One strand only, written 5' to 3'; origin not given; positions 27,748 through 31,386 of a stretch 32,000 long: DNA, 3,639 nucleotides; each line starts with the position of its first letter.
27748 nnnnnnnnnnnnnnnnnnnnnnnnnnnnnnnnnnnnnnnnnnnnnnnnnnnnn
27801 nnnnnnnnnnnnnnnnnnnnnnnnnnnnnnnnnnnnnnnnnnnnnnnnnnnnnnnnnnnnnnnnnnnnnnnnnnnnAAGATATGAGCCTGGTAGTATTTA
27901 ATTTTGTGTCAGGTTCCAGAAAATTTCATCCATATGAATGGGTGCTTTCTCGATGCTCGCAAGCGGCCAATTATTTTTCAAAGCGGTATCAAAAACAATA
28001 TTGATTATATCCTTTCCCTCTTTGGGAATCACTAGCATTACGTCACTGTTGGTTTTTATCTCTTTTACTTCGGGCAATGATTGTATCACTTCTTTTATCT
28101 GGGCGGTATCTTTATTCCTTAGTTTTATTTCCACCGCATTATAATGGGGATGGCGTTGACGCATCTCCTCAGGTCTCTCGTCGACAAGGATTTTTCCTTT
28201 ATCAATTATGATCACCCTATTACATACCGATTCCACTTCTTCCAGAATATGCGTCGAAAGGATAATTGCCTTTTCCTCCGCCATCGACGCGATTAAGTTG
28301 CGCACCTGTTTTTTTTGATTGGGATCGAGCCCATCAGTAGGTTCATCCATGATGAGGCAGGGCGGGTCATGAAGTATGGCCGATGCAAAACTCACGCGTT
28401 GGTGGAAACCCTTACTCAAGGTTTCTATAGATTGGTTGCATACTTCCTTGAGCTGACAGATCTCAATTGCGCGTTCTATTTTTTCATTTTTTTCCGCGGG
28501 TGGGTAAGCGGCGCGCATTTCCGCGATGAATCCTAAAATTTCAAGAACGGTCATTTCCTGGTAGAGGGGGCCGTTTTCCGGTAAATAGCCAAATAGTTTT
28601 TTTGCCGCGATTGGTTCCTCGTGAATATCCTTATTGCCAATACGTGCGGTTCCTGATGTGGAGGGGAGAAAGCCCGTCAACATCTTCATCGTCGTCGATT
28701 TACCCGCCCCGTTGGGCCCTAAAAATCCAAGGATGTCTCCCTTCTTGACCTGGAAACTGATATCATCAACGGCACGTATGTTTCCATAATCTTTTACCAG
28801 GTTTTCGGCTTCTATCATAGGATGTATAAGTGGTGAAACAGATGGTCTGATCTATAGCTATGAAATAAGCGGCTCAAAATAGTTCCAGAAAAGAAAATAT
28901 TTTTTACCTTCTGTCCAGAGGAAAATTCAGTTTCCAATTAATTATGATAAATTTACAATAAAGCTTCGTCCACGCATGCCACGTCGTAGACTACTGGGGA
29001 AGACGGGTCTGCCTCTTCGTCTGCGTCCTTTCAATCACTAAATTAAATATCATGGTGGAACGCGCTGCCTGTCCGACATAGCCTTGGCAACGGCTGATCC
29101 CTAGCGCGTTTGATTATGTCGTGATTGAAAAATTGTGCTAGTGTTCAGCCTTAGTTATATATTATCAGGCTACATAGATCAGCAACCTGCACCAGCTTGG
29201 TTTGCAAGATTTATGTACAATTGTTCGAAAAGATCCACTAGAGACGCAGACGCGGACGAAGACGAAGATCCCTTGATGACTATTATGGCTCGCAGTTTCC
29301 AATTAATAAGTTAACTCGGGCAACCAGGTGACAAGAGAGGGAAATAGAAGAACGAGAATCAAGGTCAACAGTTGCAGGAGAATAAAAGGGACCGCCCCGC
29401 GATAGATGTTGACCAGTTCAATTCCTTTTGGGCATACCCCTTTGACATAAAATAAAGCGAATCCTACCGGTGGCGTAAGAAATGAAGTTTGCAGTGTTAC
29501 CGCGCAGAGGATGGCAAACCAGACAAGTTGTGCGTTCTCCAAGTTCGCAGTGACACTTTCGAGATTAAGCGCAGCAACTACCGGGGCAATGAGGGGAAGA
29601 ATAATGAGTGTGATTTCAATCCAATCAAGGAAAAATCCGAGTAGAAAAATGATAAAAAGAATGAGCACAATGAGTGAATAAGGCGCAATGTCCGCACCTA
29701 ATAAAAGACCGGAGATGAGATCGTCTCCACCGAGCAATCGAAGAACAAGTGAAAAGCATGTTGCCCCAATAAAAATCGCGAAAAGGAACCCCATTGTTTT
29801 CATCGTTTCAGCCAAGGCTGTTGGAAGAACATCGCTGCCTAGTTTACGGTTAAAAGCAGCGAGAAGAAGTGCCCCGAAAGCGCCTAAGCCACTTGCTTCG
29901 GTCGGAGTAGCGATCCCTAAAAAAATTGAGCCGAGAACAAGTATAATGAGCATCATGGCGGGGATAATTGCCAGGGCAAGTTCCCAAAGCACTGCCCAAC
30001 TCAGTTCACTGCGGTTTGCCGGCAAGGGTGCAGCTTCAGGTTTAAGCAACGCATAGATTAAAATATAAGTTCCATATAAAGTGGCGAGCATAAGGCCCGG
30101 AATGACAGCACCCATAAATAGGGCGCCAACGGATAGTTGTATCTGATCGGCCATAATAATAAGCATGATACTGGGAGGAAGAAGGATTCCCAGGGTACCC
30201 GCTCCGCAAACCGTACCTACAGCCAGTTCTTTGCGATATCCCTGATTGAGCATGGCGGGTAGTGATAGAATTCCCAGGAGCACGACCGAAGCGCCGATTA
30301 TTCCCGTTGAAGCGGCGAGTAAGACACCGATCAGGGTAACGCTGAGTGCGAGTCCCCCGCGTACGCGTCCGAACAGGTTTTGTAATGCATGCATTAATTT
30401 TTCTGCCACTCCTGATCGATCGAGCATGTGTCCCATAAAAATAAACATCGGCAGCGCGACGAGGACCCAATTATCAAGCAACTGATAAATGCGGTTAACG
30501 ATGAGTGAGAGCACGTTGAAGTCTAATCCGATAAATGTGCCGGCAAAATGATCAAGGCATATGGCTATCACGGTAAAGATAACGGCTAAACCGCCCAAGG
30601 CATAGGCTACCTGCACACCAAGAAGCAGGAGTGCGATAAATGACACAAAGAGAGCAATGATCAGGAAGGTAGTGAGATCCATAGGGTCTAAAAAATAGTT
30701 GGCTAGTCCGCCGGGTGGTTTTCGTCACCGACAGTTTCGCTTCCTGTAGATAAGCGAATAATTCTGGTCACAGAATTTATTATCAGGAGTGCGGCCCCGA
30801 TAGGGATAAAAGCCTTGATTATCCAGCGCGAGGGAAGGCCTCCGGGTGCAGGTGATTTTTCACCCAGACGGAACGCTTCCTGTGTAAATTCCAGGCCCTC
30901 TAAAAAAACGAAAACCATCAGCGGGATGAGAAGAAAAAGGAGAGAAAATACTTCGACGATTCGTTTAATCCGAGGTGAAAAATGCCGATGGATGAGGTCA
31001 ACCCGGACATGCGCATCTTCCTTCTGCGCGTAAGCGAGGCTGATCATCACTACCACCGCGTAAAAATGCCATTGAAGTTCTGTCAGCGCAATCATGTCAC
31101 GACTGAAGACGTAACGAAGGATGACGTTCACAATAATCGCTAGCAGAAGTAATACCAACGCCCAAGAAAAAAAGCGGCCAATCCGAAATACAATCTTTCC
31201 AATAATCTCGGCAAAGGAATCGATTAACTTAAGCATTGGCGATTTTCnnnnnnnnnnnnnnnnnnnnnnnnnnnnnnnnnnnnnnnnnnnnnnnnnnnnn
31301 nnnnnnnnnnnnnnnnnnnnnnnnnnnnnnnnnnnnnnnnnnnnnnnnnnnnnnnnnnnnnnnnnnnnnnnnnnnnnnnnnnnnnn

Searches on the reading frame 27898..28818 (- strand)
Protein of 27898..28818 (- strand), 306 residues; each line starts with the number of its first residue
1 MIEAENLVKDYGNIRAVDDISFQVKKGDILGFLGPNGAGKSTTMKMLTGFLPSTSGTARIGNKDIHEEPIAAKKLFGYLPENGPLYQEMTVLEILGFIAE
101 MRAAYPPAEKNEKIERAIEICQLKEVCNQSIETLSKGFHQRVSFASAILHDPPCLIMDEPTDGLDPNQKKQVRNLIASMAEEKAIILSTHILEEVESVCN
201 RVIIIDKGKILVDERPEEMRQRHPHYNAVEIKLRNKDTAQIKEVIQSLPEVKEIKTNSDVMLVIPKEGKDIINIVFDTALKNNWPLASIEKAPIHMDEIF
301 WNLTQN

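Call 20: search_protein_families(library=pfam, proteins=[window:27898-28818:-])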
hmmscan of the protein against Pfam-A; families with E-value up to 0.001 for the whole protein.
window:27898-28818:- (306 aa): 2 families
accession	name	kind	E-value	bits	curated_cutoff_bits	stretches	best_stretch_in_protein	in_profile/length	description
PF00005.33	ABC_tran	-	2.5e-29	103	25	1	18-161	2-136/137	ABC transporter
PF13304.12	AAA_21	-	2e-09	38.4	27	1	133-195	237-303/304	AAA domain, putative AbiEii toxin, Type IV TA system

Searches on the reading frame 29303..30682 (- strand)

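Call 20: search_protein_families(library=pfam, proteins=[window:29303-30682:-])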
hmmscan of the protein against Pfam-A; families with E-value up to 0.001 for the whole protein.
window:29303-30682:- (459 aa): 1 family
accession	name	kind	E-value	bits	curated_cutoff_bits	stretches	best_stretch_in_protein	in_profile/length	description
PF06808.19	DctM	-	7e-73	246.2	23.8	1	12-449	1-412/413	Tripartite ATP-independent periplasmic transporter, DctM component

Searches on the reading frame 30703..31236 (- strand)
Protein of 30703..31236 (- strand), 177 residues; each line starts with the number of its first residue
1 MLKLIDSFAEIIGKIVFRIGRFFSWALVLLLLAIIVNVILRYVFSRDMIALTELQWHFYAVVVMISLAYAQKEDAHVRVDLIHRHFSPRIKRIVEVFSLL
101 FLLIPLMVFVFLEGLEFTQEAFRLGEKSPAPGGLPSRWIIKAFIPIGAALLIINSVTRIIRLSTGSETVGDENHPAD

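Call 20: search_protein_families(library=pfam, proteins=[window:30703-31236:-])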
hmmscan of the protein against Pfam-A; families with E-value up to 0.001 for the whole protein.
window:30703-31236:- (177 aa): 1 family
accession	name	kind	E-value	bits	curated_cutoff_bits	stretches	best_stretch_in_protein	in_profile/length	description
PF04290.18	DctQ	-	1e-22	80.9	28.3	1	31-163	2-130/132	Tripartite ATP-independent periplasmic transporters, DctQ component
